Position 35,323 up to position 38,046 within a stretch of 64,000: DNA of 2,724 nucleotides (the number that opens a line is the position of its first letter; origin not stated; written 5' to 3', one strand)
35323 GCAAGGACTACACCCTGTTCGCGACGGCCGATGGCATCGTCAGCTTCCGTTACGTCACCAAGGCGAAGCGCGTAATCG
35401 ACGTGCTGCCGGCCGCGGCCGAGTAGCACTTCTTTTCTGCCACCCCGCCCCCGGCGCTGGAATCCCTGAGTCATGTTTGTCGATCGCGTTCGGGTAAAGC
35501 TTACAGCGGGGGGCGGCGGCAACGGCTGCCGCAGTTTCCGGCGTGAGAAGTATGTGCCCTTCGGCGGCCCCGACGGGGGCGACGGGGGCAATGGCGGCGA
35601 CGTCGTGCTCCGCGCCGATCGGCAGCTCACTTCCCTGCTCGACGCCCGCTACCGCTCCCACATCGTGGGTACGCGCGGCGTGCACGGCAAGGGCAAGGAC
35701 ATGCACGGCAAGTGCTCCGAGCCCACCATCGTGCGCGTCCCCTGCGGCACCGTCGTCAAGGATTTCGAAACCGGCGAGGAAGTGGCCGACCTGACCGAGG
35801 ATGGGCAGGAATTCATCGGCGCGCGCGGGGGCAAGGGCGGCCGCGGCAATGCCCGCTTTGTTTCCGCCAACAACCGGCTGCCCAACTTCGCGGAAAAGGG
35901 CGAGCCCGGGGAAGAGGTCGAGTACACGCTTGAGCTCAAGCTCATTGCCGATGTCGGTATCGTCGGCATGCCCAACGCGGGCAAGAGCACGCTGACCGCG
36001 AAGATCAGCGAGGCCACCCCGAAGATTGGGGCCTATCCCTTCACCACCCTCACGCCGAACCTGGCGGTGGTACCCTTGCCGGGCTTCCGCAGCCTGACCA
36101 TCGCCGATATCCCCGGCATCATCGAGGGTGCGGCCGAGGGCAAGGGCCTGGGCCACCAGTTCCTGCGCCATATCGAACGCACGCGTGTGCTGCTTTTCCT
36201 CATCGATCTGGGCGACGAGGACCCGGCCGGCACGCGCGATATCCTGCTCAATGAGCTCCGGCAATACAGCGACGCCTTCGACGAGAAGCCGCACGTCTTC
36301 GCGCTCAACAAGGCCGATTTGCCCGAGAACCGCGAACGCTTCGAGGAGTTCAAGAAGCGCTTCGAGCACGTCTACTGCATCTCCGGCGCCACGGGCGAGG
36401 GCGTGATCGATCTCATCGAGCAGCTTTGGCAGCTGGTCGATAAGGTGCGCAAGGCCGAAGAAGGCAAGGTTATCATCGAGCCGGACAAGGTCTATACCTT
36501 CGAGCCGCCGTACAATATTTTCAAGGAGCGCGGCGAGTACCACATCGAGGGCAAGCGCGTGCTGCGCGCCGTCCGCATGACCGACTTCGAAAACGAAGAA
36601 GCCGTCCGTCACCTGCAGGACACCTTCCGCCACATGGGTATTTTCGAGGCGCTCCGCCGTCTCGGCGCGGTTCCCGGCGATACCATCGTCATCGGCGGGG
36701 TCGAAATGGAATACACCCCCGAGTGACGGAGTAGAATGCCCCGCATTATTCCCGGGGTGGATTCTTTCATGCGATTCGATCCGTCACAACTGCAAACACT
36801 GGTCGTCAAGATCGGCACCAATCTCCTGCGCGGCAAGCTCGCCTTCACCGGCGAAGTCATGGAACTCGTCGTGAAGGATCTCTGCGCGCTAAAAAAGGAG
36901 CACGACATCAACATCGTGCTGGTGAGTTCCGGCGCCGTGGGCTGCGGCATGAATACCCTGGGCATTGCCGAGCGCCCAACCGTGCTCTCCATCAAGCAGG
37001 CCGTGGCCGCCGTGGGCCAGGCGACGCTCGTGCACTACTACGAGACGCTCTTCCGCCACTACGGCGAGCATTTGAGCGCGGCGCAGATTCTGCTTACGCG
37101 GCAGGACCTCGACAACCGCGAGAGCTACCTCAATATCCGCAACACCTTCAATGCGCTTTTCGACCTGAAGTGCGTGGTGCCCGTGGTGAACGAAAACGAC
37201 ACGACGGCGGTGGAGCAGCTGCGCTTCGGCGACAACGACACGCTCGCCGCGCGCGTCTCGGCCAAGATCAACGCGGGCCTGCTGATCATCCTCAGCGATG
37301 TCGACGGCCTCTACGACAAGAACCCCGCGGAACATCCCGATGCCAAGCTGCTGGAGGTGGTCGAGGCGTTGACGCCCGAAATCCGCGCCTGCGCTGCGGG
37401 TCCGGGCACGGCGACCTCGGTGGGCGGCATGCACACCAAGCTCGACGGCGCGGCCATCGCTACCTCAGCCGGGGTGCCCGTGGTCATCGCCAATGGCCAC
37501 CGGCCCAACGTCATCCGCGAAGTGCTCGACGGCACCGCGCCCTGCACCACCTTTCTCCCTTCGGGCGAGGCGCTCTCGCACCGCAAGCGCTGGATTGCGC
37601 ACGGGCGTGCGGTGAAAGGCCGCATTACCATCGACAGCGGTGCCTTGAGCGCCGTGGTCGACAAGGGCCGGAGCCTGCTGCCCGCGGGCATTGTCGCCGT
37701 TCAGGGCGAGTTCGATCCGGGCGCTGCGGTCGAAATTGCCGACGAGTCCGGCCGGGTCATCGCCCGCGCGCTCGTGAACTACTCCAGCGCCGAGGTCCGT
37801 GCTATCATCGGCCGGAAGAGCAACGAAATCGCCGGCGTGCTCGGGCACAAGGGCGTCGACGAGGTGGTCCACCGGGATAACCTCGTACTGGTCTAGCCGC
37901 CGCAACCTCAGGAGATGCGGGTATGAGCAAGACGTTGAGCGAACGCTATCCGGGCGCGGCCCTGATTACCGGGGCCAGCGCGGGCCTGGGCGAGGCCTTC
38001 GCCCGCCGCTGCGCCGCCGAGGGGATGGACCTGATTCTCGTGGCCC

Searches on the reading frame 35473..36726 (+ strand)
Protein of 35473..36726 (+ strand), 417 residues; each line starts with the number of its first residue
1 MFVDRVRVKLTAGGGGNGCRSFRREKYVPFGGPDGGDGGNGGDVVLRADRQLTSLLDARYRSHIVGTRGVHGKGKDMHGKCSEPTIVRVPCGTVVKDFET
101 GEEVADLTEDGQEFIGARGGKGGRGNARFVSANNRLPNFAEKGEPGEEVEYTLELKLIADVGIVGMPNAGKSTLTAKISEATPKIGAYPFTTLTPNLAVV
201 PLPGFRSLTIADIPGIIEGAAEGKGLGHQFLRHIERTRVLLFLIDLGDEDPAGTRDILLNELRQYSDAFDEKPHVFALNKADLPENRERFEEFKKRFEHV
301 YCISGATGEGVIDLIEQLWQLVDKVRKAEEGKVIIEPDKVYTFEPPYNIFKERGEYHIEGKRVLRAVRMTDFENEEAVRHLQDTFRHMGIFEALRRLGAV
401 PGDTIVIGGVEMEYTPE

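Call 66: search_protein_families(library=pfam, proteins=[window:35473-36726:+], max_evalue=0.00001)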
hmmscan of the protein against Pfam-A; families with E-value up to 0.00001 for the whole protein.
window:35473-36726:+ (417 aa): 4 families
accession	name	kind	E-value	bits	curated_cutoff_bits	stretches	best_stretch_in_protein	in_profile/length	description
PF01018.28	GTP1_OBG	-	4e-58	195.9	27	1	3-157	1-155/155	GTP1/OBG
PF01926.29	MMR_HSR1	-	2.3e-23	82.9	21.9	1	160-280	1-113/113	50S ribosome-binding GTPase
PF09269.16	DUF1967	-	4.9e-21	75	27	1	349-414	3-70/70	Domain of unknown function (DUF1967)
PF02421.24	FeoB_N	-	1.3e-06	28.5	27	1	161-217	3-58/156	Ferrous iron transport protein B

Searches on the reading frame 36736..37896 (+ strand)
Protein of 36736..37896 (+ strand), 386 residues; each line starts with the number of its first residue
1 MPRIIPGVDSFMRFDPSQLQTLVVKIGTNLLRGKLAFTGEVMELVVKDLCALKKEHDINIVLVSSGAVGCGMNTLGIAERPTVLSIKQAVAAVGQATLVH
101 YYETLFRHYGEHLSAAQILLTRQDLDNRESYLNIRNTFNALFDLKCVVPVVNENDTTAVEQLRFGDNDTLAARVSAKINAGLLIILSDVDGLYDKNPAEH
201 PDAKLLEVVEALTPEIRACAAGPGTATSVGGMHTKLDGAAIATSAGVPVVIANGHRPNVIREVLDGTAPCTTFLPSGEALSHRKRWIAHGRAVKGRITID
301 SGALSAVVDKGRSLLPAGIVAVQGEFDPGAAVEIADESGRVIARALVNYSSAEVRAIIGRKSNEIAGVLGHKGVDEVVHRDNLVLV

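Call 66: search_protein_families(library=pfam, proteins=[window:36736-37896:+], max_evalue=0.00001)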
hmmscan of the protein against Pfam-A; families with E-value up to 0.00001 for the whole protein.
window:36736-37896:+ (386 aa): 2 families
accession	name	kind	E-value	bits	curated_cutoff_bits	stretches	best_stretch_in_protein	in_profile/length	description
PF00696.33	AA_kinase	-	2.5e-37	129.3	24.9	1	21-253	2-234/234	Amino acid kinase family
PF01472.26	PUA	-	9.8e-21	73.9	24.8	1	295-368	1-73/74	PUA domain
